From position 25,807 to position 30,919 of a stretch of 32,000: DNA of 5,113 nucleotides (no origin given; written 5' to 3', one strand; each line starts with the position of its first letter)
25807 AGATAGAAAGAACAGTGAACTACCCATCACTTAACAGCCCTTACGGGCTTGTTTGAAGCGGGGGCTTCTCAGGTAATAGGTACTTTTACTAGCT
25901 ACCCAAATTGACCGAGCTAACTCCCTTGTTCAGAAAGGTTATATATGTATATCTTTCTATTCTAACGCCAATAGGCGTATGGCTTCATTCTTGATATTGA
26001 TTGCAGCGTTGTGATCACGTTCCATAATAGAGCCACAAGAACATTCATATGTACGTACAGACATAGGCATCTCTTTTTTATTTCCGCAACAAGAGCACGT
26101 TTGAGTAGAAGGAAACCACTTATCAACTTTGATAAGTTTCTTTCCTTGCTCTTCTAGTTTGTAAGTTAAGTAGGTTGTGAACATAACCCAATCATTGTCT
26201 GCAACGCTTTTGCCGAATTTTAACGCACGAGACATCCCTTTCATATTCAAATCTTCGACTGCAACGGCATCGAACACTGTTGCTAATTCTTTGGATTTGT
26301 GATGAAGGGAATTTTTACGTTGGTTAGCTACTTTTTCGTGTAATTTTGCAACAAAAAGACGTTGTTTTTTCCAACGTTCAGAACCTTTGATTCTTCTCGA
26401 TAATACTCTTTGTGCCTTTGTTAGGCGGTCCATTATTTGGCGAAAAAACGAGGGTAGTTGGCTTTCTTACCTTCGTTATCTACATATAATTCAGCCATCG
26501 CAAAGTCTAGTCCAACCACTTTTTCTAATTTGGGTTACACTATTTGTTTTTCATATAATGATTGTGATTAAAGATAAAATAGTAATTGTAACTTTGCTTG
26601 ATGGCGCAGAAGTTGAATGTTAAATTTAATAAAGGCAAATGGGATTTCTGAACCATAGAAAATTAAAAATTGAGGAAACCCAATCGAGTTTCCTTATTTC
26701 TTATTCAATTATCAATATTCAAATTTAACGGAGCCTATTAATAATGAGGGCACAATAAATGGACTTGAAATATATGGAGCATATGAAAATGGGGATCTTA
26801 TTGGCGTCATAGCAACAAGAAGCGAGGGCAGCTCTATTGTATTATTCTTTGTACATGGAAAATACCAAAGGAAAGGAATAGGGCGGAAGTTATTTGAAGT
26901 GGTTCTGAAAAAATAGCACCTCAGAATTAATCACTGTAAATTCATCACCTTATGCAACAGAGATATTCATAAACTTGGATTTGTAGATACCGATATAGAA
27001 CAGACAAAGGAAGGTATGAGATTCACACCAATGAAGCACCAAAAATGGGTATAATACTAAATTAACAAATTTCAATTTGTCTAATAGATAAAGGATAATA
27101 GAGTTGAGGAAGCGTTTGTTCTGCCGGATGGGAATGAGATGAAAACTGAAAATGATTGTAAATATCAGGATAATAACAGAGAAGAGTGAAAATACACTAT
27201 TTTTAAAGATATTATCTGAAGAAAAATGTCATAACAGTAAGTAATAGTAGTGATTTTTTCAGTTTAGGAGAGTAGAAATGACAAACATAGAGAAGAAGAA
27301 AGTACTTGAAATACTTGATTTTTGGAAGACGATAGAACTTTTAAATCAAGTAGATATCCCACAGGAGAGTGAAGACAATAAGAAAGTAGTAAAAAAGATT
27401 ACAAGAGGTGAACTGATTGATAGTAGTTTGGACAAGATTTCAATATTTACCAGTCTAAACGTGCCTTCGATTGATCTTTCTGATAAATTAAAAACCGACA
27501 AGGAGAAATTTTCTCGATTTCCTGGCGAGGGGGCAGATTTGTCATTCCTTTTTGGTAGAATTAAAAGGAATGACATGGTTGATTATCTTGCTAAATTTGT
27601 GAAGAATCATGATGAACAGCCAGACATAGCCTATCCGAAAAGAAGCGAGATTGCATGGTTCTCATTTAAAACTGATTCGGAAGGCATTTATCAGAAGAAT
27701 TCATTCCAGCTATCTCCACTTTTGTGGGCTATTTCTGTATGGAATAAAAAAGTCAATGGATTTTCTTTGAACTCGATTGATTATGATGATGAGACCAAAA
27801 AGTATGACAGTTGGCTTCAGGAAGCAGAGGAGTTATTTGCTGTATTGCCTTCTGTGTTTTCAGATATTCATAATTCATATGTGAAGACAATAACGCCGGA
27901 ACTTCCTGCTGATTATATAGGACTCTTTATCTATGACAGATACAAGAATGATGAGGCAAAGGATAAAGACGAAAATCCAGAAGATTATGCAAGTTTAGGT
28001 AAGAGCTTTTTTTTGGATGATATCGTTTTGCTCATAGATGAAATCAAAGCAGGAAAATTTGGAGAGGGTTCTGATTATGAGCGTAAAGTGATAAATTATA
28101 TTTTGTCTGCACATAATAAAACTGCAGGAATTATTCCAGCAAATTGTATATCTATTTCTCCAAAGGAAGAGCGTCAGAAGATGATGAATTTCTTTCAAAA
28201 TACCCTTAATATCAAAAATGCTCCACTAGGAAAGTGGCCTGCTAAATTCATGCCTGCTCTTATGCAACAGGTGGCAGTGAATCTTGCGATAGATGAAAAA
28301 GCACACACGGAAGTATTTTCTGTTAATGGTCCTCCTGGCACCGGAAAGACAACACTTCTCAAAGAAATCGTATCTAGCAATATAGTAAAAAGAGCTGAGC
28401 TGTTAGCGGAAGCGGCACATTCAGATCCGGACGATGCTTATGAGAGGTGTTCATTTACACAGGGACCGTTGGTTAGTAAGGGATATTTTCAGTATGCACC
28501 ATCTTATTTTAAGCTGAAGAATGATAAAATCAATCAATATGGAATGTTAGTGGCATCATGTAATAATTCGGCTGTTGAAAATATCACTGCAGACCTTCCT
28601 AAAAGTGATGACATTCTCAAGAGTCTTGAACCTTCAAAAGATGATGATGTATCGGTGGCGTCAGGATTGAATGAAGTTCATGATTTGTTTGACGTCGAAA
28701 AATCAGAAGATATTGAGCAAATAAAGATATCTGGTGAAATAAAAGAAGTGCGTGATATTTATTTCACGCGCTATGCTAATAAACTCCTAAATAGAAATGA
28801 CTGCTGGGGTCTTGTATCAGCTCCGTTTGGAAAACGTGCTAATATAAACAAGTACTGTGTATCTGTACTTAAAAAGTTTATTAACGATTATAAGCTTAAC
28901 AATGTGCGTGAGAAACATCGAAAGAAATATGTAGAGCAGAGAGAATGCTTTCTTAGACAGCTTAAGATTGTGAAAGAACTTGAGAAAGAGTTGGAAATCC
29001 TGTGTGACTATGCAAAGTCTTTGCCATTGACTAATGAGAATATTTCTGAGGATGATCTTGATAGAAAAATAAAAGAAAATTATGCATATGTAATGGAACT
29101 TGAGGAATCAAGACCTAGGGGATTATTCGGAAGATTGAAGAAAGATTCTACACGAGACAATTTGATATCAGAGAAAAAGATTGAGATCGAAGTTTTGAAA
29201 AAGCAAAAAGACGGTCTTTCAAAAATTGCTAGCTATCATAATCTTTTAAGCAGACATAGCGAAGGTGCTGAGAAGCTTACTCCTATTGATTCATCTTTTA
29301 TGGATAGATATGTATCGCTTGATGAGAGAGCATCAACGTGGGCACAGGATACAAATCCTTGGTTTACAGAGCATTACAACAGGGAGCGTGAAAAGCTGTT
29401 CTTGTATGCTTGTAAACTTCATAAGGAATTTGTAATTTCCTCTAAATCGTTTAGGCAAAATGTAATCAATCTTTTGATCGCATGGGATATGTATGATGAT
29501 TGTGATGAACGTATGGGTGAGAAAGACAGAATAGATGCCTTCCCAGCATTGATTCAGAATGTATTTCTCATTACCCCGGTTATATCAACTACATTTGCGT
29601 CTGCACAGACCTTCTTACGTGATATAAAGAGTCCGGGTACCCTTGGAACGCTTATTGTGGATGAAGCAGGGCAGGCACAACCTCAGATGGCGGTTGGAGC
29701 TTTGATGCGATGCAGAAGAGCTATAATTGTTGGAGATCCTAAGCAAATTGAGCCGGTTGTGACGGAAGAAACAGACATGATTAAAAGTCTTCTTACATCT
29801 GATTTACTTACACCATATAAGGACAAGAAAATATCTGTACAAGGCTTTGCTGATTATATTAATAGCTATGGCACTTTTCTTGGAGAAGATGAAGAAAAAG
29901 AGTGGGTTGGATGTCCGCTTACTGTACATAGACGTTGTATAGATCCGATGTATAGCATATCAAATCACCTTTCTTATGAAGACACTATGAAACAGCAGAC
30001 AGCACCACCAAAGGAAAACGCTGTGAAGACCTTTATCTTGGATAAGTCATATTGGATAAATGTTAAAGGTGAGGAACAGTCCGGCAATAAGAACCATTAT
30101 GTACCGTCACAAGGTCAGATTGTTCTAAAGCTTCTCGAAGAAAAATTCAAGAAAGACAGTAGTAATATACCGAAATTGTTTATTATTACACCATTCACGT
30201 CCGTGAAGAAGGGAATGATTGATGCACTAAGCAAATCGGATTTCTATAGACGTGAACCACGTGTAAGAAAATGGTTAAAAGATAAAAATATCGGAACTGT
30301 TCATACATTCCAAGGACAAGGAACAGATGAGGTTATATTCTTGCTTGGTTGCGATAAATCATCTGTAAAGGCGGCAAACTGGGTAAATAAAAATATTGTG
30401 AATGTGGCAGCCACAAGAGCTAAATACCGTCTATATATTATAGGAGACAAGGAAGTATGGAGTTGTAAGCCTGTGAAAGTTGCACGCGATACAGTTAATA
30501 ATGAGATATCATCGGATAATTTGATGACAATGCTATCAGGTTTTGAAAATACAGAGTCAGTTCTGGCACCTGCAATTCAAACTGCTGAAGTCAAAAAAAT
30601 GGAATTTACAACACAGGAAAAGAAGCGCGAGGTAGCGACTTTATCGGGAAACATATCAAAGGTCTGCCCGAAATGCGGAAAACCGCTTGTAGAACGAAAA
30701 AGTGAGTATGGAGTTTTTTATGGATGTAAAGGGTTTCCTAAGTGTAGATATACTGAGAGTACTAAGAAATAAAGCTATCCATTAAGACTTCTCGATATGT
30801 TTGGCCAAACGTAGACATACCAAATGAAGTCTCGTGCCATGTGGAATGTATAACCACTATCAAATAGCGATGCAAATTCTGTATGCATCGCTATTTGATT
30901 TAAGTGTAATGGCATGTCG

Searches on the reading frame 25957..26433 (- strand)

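Call 10: search_protein_families(library=pfam, proteins=[window:25957-26433:-], max_evalue=0.001)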
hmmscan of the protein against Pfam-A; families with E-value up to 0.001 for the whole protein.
window:25957-26433:- (158 aa): 2 families
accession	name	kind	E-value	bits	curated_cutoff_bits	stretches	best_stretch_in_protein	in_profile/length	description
PF07282.18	Cas12f1-like_TNB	-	6.3e-23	81.1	26.3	1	82-147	1-60/60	Cas12f1-like, TNB domain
PF01385.25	OrfB_IS605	-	7.4e-15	55.7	30.5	1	3-69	52-118/120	Probable transposase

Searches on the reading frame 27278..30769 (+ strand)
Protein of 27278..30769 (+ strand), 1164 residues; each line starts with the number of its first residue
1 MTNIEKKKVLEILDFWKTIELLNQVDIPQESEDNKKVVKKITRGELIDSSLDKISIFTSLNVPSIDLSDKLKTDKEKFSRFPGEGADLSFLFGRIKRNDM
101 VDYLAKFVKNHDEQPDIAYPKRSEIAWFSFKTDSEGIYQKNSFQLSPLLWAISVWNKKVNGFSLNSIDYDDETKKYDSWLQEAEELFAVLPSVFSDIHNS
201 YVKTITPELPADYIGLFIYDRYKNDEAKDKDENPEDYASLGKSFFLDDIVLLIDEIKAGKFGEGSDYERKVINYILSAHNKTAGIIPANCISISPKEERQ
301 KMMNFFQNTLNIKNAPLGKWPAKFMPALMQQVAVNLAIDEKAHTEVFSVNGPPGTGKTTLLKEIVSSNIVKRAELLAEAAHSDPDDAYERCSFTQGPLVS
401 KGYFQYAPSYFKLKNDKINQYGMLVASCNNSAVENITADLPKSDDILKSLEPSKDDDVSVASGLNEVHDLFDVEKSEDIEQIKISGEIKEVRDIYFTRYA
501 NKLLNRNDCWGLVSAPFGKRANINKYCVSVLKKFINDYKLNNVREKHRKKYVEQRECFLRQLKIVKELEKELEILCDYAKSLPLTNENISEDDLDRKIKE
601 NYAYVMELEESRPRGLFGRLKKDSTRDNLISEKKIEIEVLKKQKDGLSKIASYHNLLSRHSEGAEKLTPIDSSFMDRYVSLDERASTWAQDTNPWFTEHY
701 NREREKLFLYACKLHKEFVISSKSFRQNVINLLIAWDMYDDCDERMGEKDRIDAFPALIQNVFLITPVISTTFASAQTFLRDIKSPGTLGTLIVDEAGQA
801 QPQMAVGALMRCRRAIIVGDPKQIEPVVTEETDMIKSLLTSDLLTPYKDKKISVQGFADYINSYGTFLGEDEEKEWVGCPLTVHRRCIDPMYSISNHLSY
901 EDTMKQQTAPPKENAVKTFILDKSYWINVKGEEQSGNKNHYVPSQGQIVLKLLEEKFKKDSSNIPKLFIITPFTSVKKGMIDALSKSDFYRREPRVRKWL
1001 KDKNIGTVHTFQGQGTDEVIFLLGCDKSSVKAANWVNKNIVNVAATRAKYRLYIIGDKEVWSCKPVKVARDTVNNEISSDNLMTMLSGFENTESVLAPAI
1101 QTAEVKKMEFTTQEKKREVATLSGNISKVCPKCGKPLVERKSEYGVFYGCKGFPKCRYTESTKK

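Call 10: search_protein_families(library=pfam, proteins=[window:27278-30769:+], max_evalue=0.001)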
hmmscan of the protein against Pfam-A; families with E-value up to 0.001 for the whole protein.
window:27278-30769:+ (1164 aa): 6 families
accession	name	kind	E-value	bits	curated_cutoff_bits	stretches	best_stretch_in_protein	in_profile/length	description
PF13086.12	AAA_11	-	1.8e-15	57.9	27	1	333-829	9-255/257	AAA domain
PF13087.12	AAA_12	-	8.2e-15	55.3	27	1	881-1058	20-194/195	AAA domain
PF01396.24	Zn_ribbon_Top1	-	3e-13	49.8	32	1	1129-1164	3-38/39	Topoisomerase DNA binding C4 zinc finger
PF01443.25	Viral_helicase1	-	3.2e-11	43.9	21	0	776-831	47-104/228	Viral superfamily 1 RNA helicase core domain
PF13604.12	AAA_30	-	3.1e-06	27.5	27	0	344-365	18-39/191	AAA domain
PF13245.12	AAA_19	-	6.3e-06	26.8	25.1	0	337-369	4-36/134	AAA domain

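Call 65: search_protein_families(library=padloc, alignment_id=A4, max_evalue=0.000001)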
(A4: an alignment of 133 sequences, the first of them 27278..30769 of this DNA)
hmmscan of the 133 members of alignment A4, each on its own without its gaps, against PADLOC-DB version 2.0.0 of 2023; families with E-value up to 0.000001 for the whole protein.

A. member 1, window:27278-30769:+ (1164 aa): 4 families
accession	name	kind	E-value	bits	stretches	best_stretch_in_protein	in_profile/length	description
PDLC03924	MkoC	-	8.1e-61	204.3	1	307-1085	231-971/1136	-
PDLC03920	MkoA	-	1.5e-28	97.7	1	781-1069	784-1087/1112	-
PDLC03921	MkoA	-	4.3e-13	45.9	1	793-1076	1301-1585/1607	-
PDLC05009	PDC-S37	-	3.5e-10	36.3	1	791-826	940-975/1550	-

B. families by the number of members that match (of 133 scanned): 57 families (the first 25 are shown)
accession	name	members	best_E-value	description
PDLC01700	Cas12f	2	1.1e-40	CAS-V-F; effector__SPE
PDLC00933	Cas12u4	2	2.9e-39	Cas12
PDLC00931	Cas12u2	2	9.3e-36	Cas12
PDLC01698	Cas12f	2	9.2e-34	CAS-V-F; effector__SPE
PDLC01674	Cas12f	2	1e-32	CAS-V-F; effector__SPE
PDLC01678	Cas12f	2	1e-32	Cas14c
PDLC01691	Cas12f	2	2.1e-31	CAS-V-F; effector__SPE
PDLC01039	Csx1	2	9.5e-25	found elsewhere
PDLC01690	Cas12f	2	9.3e-14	CAS-V-F; effector__SPE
PDLC03839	LeoA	2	3.1e-13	-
PDLC03947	RmrA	2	3.9e-13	-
PDLC03841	LeoBC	2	1.5e-11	-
PDLC02926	HTH_VI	2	6.7e-11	-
PDLC03954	RmrA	2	5.9e-08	-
PDLC03945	RmrA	2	2.2e-07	-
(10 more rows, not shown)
